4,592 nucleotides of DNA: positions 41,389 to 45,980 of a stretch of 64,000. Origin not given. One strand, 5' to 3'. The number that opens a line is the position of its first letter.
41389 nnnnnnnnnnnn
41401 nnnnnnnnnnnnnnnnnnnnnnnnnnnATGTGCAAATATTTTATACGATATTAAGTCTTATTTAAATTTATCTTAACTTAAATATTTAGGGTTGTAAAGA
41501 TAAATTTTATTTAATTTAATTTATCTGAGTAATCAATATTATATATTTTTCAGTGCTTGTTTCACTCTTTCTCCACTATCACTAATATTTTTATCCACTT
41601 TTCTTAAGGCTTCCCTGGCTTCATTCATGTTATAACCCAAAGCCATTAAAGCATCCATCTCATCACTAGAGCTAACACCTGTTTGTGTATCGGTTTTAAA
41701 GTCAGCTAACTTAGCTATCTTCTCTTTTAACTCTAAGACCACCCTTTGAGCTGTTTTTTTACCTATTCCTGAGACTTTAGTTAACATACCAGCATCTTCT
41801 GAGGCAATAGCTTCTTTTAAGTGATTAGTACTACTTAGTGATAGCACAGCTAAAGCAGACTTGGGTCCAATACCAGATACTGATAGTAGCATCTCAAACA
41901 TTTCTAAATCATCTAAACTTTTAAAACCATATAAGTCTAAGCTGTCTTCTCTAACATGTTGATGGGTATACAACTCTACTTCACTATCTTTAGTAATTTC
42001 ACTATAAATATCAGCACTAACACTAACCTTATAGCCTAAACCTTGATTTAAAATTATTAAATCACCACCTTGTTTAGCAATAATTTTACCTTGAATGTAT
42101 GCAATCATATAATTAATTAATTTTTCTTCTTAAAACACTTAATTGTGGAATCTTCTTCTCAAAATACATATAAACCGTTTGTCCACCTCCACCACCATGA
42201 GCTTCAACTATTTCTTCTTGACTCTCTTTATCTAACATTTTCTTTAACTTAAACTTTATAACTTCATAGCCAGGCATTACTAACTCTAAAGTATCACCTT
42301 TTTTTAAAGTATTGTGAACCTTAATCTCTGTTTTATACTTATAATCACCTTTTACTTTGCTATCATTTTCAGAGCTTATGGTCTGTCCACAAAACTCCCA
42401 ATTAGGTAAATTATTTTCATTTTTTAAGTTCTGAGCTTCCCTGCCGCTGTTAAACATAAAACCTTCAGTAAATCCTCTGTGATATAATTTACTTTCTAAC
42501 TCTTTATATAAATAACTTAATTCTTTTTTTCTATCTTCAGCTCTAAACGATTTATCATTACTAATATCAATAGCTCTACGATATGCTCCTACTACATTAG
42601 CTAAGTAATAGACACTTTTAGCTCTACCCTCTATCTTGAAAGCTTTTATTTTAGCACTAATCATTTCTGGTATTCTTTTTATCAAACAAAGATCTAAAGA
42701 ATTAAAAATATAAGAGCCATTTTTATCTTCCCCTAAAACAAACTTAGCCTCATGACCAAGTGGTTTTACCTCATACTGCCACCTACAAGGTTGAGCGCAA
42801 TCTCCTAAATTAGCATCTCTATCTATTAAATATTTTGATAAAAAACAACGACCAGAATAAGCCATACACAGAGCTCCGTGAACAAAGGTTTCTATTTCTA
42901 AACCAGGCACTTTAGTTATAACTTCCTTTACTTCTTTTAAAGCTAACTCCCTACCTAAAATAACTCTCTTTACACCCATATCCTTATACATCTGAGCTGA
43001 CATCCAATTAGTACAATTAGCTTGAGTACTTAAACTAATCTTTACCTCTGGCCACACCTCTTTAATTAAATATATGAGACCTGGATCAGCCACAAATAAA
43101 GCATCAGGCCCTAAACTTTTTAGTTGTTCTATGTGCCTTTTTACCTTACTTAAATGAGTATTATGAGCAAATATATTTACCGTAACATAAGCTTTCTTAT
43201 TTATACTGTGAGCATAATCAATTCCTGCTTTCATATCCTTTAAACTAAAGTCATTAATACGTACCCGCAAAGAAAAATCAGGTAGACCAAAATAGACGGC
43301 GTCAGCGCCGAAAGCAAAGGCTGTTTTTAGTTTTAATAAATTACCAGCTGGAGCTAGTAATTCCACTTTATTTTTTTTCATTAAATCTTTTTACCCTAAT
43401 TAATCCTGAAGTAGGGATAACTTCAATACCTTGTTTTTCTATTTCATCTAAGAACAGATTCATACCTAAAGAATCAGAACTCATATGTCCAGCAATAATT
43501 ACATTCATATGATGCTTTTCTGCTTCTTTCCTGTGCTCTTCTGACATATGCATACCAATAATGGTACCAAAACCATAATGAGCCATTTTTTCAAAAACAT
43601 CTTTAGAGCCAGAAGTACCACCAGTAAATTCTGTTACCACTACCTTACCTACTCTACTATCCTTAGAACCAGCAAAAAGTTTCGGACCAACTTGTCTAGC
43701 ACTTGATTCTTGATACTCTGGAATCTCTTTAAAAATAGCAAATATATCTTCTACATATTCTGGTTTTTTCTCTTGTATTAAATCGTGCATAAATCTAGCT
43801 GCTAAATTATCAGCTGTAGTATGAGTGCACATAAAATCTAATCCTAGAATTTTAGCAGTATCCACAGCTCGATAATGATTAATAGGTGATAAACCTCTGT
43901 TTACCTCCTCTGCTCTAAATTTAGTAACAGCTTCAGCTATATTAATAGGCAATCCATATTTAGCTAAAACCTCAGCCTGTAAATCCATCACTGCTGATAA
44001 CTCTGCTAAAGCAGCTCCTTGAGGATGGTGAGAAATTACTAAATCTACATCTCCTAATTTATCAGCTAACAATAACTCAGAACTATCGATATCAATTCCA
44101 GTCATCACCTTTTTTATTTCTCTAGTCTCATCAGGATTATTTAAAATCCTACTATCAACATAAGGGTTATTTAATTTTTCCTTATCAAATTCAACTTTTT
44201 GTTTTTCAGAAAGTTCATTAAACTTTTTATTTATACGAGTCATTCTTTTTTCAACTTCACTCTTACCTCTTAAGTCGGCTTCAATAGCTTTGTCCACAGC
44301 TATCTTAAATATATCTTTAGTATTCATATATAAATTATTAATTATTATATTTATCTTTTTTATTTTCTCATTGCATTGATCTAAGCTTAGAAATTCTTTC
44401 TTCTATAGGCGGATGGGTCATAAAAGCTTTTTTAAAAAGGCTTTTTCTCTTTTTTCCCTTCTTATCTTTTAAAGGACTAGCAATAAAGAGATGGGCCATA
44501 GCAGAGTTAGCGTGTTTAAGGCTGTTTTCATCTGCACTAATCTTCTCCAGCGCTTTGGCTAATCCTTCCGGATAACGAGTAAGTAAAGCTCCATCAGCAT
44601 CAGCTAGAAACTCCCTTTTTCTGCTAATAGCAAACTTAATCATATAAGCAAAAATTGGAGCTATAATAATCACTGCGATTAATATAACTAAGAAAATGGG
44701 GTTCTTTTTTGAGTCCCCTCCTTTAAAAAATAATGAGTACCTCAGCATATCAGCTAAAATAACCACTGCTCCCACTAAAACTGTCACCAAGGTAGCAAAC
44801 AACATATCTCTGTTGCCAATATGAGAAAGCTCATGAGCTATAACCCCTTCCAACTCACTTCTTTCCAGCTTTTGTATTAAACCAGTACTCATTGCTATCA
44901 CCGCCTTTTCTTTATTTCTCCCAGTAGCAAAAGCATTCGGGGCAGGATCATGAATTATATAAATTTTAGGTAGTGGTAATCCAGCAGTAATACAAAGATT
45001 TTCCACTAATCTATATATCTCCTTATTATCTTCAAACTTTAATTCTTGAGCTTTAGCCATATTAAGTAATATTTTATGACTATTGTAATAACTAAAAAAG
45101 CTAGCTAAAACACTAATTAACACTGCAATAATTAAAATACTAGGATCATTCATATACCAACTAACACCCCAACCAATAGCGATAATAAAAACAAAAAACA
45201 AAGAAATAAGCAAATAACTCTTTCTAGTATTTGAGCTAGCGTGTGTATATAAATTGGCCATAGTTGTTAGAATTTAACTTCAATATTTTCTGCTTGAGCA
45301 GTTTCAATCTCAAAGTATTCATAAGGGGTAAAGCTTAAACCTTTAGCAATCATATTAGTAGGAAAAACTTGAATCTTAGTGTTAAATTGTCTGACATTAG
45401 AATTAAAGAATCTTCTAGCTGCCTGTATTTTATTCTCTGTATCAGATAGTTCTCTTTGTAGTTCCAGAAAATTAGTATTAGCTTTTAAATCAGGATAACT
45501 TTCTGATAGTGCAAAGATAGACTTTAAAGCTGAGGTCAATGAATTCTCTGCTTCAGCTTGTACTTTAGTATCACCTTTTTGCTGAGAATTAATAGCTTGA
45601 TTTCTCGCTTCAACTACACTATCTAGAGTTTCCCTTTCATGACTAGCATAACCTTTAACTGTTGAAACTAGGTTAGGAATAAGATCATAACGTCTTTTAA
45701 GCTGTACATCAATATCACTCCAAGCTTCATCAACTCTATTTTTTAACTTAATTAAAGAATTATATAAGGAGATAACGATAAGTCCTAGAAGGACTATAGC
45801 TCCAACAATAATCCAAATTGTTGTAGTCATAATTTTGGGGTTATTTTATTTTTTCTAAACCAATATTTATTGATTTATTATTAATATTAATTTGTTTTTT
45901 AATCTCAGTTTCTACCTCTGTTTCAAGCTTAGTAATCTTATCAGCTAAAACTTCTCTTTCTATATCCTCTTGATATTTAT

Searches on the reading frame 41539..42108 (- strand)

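Call 72: search_protein_families(library=pfam, proteins=[window:41539-42108:-], max_evalue=0.0001)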
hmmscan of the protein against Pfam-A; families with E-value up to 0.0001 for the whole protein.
window:41539-42108:- (189 aa): 6 families
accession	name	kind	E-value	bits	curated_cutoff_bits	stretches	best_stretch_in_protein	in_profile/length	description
PF01330.27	RuvA_N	-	9.5e-20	70.9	23.6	1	1-61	1-61/61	RuvA N terminal domain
PF14520.12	HHH_5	-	3e-17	63.3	27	1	71-129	1-57/57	Helix-hairpin-helix domain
PF00633.29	HHH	-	4e-09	36.3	24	0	72-90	11-29/30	Helix-hairpin-helix motif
PF07499.19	RuvA_C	-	1.5e-08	35.4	24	1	151-188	7-45/47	RuvA, C-terminal domain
PF21176.3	RecR_HhH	-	1.9e-05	24.8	27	0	109-127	8-26/45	RecR, helix-hairpin-helix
PF12826.13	HHH_2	-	4e-05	24.1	27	0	62-99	23-62/64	Helix-hairpin-helix motif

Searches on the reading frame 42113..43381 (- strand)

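Call 41: search_protein_families(library=pfam, proteins=[window:42113-43381:-], max_evalue=0.00001)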
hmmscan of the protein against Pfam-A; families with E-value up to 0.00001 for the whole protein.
window:42113-43381:- (422 aa): 2 families
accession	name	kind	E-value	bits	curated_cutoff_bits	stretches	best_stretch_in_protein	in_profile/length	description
PF01136.24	Peptidase_U32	-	6.2e-82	274.8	22.4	1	78-312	2-230/233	Peptidase family U32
PF16325.11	Peptidase_U32_C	-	7.2e-10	39.3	28.2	1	327-418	2-83/83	Peptidase family U32 C-terminal domain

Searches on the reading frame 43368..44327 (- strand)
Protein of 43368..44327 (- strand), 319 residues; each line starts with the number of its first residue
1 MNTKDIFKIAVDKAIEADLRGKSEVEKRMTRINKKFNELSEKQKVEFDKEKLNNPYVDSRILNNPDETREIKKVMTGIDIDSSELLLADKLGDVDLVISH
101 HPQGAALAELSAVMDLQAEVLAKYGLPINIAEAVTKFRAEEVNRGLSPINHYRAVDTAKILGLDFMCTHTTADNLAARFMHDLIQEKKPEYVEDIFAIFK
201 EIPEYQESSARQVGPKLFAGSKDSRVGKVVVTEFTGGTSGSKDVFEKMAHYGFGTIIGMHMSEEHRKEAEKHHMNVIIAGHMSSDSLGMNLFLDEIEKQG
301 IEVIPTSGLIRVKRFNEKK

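Call 42: search_protein_families(library=pfam, proteins=[window:43368-44327:-], max_evalue=0.00001)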
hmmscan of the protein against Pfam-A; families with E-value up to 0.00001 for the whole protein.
window:43368-44327:- (319 aa): 1 family
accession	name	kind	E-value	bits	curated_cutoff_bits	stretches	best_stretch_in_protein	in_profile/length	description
PF01784.24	DUF34_NIF3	-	3.9e-06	27.1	23.4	0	217-303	161-247/256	Duf34/NIF3 (NGG1p interacting factor 3)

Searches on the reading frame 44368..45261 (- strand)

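Call 42: search_protein_families(library=pfam, proteins=[window:44368-45261:-], max_evalue=0.00001)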
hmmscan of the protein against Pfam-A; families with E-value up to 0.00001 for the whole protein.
window:44368-45261:- (297 aa): 2 families
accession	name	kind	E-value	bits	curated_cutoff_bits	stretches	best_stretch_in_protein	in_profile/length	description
PF01435.24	Peptidase_M48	-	7e-33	114.4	20.3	1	78-296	3-185/186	Peptidase family M48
PF05569.17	Peptidase_M56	-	8.5e-06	25.6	31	0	119-162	175-218/296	BlaR1 peptidase M56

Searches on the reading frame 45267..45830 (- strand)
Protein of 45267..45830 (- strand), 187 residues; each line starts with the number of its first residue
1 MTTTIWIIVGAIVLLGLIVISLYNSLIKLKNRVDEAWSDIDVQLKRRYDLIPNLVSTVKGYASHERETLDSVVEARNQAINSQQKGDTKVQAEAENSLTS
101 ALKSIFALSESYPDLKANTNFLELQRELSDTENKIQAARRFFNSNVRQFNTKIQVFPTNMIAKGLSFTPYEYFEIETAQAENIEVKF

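Call 72: search_protein_families(library=pfam, proteins=[window:45267-45830:-], max_evalue=0.0001)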
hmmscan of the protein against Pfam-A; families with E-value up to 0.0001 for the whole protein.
window:45267-45830:- (187 aa): 1 family
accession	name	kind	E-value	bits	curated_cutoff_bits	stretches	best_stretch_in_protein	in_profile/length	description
PF04011.17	LemA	-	7.1e-60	201.6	26.2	1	36-187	1-149/149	LemA family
